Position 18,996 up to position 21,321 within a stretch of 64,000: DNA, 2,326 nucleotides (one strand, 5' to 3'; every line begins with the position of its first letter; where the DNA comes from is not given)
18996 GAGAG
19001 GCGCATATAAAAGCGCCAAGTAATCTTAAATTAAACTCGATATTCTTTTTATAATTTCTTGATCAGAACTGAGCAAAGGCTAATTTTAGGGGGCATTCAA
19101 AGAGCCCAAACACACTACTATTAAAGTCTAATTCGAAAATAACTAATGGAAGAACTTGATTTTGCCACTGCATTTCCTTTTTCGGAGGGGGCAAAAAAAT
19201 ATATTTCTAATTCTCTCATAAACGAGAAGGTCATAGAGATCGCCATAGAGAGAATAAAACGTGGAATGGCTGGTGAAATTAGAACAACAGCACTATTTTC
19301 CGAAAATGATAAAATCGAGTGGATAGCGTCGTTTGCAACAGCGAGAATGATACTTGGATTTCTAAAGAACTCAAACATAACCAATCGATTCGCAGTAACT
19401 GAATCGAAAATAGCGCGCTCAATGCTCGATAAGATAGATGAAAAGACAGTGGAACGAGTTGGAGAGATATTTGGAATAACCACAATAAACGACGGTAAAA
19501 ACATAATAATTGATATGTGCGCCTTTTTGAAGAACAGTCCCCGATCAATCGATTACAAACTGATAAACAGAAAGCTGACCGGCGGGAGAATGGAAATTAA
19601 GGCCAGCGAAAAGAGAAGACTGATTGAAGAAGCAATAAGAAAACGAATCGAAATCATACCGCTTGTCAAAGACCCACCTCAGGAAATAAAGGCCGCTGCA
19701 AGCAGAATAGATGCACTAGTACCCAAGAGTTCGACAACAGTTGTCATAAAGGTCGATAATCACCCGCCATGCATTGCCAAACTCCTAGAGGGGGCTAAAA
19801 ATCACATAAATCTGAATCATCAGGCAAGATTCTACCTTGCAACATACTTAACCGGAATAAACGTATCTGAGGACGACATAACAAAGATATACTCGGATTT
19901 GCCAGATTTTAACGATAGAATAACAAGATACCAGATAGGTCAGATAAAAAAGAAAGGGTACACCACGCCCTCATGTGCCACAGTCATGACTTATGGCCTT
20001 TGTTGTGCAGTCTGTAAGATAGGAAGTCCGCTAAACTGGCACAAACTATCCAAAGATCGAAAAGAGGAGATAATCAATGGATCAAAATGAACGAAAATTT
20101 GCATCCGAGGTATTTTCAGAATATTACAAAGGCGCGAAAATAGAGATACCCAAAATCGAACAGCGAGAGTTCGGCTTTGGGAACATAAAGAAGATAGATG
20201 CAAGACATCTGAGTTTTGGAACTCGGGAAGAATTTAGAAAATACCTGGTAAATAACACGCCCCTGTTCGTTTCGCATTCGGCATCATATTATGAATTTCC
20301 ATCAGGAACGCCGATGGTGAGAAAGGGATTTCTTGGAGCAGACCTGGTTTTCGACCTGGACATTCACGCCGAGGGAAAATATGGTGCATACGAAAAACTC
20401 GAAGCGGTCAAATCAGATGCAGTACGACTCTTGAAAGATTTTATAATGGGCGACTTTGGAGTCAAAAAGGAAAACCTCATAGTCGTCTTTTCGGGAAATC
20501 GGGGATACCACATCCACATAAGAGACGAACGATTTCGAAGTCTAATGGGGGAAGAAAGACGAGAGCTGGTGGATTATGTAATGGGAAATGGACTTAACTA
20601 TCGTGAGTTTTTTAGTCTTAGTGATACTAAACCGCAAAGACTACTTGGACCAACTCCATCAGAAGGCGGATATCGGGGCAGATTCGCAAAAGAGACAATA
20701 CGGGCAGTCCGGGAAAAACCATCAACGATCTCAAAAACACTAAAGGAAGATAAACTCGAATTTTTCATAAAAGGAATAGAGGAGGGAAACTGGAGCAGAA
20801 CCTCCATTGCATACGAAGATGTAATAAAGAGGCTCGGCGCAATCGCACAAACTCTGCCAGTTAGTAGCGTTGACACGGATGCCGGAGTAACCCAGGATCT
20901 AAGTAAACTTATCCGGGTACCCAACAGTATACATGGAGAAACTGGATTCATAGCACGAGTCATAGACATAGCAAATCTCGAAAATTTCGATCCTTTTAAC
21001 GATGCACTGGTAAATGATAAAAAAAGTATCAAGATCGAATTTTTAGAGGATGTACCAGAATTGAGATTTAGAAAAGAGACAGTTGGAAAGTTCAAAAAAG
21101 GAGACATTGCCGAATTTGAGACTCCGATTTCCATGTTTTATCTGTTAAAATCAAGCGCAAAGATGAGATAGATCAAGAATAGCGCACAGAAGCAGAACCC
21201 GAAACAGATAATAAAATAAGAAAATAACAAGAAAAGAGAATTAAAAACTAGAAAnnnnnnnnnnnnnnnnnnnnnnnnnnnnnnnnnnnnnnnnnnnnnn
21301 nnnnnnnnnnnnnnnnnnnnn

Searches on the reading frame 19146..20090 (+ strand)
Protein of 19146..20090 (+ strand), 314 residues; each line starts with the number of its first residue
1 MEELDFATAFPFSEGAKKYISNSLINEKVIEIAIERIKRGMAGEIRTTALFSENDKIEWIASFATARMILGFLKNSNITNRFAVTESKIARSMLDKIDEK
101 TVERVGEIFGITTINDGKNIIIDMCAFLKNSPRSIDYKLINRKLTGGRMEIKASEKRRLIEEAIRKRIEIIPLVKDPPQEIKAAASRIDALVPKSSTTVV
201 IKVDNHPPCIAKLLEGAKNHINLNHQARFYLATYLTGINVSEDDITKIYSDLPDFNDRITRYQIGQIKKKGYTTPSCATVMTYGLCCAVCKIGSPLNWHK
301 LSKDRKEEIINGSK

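Call 8: search_protein_families(library=pfam, proteins=[window:19146-20090:+])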
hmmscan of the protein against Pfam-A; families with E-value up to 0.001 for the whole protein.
window:19146-20090:+ (314 aa): 1 family
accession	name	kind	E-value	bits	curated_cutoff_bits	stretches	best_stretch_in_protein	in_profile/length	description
PF04104.19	DNA_primase_lrg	-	2.4e-17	63.6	22.4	1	144-304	21-225/266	Eukaryotic and archaeal DNA primase, large subunit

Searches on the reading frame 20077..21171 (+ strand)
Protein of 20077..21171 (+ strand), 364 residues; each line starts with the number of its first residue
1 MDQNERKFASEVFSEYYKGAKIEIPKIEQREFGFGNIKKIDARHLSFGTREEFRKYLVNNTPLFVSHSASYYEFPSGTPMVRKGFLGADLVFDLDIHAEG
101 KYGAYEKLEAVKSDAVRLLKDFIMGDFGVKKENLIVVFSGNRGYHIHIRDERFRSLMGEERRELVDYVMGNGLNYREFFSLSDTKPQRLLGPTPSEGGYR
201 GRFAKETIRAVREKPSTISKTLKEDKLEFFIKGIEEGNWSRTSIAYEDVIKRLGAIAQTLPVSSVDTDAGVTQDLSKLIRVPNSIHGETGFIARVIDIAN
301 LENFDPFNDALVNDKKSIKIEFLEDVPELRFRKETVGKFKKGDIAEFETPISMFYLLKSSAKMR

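Call 8: search_protein_families(library=pfam, proteins=[window:20077-21171:+])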
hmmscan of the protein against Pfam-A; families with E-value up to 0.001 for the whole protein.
window:20077-21171:+ (364 aa): 1 family
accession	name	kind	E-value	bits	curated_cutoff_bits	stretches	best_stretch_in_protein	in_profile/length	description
PF01896.25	DNA_primase_S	-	1.4e-19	71.5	26.8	1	92-298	1-163/163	DNA primase small subunit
